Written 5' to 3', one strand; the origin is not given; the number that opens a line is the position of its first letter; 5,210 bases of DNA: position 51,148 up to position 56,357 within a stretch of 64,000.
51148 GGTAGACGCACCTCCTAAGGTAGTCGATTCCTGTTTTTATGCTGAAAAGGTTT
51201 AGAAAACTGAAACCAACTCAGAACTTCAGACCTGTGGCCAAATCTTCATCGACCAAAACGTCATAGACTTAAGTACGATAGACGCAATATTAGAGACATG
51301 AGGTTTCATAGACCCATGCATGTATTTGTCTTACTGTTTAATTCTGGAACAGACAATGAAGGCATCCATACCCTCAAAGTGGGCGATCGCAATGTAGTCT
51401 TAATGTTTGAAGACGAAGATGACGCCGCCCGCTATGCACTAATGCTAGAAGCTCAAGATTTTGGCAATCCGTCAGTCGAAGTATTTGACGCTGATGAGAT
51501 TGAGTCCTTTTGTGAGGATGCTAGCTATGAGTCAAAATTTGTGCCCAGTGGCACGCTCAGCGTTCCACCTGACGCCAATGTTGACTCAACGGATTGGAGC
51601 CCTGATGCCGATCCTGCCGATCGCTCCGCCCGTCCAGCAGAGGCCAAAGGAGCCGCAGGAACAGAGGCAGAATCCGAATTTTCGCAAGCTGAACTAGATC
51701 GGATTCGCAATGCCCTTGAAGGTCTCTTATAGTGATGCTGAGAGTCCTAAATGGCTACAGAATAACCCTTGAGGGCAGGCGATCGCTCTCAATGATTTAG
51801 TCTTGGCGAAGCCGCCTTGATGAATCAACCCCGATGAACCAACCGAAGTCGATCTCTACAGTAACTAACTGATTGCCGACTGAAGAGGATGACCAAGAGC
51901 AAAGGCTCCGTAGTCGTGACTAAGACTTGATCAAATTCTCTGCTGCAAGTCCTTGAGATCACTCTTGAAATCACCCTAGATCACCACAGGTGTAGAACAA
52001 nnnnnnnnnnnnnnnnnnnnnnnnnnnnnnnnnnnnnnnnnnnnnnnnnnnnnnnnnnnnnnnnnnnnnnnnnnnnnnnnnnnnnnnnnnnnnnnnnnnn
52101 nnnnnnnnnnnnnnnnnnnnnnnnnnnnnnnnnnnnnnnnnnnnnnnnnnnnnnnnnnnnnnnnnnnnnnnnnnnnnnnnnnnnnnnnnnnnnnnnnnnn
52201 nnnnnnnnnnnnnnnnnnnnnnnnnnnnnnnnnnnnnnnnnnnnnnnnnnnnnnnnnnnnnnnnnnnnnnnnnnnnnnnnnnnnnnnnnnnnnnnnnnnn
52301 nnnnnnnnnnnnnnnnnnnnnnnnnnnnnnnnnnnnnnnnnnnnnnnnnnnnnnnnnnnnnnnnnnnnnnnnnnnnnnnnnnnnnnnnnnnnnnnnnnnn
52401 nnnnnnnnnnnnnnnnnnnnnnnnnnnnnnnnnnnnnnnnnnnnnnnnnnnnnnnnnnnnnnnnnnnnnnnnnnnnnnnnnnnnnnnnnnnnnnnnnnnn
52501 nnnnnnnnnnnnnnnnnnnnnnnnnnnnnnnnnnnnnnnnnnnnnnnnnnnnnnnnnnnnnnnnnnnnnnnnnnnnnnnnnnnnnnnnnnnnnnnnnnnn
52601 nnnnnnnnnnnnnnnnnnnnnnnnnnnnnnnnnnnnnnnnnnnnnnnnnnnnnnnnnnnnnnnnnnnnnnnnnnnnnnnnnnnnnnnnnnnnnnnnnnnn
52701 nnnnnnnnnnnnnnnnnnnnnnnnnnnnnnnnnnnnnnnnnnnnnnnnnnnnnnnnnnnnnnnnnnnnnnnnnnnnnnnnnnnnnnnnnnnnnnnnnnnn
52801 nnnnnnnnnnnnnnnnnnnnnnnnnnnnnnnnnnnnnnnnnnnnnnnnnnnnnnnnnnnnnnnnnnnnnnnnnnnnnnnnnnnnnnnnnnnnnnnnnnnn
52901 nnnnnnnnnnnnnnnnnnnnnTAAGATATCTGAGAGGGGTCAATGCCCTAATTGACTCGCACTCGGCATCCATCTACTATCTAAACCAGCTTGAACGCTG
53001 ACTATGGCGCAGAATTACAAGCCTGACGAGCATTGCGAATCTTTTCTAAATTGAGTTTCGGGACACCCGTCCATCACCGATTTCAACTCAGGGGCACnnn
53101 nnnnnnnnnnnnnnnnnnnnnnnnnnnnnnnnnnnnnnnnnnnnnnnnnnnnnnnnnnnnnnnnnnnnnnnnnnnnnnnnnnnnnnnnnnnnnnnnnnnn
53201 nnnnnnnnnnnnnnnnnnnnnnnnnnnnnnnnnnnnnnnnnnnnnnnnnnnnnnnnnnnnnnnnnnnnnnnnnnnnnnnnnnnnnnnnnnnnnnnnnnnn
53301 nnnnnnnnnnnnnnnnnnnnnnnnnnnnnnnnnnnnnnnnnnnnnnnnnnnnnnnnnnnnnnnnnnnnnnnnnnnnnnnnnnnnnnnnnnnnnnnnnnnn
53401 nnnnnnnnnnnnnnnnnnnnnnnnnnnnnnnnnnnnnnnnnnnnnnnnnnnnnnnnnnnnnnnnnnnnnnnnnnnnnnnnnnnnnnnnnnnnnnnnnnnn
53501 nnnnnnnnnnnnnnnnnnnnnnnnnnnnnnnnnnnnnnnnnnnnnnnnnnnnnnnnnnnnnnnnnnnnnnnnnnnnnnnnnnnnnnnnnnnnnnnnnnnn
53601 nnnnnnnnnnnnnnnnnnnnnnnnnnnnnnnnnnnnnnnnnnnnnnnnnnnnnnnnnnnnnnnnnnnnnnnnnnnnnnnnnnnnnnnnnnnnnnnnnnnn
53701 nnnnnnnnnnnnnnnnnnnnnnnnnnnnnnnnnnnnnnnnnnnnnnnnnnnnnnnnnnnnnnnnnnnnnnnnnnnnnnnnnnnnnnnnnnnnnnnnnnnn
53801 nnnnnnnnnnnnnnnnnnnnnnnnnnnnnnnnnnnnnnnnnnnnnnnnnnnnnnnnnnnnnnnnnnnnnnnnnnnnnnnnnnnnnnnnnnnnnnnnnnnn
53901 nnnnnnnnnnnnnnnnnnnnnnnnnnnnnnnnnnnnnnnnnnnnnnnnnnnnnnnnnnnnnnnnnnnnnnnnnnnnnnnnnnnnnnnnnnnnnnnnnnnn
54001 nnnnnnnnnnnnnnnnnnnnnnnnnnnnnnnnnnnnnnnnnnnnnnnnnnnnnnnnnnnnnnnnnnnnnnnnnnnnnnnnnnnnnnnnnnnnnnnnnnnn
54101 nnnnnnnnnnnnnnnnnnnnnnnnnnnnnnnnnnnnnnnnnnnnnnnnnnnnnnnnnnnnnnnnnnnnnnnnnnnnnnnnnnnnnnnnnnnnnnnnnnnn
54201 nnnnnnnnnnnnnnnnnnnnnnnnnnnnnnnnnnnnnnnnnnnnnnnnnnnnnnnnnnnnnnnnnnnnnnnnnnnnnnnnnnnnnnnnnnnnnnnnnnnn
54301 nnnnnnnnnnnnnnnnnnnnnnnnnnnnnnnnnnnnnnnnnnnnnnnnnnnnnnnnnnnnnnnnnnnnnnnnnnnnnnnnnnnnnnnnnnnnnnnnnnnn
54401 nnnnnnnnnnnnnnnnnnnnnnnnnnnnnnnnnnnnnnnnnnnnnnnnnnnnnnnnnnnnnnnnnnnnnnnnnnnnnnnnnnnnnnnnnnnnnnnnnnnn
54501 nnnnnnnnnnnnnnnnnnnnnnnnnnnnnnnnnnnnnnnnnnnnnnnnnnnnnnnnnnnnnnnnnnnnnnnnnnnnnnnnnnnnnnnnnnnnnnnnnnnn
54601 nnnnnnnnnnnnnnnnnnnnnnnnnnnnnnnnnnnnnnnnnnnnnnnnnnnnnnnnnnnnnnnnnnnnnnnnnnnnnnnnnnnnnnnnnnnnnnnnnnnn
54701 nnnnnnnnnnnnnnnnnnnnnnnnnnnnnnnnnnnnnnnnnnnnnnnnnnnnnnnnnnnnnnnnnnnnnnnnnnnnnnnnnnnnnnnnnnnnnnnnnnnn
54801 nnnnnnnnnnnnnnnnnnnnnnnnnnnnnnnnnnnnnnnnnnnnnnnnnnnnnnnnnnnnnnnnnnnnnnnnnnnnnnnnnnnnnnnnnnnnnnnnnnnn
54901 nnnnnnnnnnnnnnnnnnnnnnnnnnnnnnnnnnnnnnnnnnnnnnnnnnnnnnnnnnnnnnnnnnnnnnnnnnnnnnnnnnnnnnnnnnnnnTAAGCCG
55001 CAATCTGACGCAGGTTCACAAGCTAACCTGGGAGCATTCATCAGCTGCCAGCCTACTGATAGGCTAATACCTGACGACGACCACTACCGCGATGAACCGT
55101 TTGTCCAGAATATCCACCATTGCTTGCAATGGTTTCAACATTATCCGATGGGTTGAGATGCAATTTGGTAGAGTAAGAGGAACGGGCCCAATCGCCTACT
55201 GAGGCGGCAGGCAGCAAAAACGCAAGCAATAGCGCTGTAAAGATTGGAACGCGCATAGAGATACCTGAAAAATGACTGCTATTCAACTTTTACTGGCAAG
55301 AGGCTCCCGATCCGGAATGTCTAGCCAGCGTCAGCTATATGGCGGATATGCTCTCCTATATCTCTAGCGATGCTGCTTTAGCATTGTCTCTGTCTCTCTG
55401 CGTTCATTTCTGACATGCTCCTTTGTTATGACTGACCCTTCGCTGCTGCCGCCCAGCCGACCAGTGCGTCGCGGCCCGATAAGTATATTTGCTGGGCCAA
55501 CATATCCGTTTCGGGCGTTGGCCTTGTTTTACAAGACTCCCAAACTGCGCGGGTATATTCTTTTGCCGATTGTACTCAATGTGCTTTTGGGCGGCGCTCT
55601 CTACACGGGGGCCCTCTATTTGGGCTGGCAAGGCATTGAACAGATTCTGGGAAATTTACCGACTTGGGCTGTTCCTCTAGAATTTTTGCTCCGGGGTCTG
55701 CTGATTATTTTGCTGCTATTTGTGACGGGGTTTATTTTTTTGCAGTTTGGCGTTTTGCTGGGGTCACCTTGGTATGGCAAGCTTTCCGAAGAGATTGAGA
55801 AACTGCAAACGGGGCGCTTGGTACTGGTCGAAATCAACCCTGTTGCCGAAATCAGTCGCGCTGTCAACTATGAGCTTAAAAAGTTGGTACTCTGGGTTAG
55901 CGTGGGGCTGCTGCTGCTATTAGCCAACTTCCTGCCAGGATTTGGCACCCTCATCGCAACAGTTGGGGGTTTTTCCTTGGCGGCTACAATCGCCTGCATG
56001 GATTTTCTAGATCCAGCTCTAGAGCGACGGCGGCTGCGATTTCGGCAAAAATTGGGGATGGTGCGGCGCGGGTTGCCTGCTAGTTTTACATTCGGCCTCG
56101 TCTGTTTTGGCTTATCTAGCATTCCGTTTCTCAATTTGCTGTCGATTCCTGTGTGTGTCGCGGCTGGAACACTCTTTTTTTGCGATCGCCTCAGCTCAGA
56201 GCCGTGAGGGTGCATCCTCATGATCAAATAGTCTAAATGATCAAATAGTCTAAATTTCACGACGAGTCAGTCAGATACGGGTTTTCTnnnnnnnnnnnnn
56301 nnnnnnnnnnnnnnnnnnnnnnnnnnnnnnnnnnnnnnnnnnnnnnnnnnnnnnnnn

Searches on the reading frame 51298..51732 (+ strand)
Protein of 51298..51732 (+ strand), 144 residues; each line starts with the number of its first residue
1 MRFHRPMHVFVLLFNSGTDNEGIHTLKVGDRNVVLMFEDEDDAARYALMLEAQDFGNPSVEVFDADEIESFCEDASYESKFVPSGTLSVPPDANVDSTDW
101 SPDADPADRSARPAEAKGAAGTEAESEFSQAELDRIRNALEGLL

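Call 54: search_protein_families(library=pfam, proteins=[window:51298-51732:+], max_evalue=0.00001)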
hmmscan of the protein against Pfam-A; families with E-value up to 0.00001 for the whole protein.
window:51298-51732:+ (144 aa): 1 family
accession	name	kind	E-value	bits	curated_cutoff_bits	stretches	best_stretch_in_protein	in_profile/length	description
PF11360.13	DUF3110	-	3.1e-37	127.1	20.2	1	9-92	1-84/84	Protein of unknown function (DUF3110)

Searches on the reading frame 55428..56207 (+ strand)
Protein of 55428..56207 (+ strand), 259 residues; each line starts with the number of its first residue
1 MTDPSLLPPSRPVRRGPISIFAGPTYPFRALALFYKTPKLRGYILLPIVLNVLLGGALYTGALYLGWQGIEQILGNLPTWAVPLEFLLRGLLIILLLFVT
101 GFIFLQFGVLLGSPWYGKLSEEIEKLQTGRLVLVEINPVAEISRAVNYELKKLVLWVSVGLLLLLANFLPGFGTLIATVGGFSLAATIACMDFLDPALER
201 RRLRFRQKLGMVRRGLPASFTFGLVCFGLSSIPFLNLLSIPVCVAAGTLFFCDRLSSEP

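Call 54: search_protein_families(library=pfam, proteins=[window:55428-56207:+], max_evalue=0.00001)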
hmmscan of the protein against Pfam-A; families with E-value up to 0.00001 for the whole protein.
window:55428-56207:+ (259 aa): 1 family
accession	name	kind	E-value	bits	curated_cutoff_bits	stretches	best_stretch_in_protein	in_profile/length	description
PF07264.17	EI24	-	4.8e-40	138.3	32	1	26-241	1-199/199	Sulfate transporter CysZ/Etoposide-induced protein 2.4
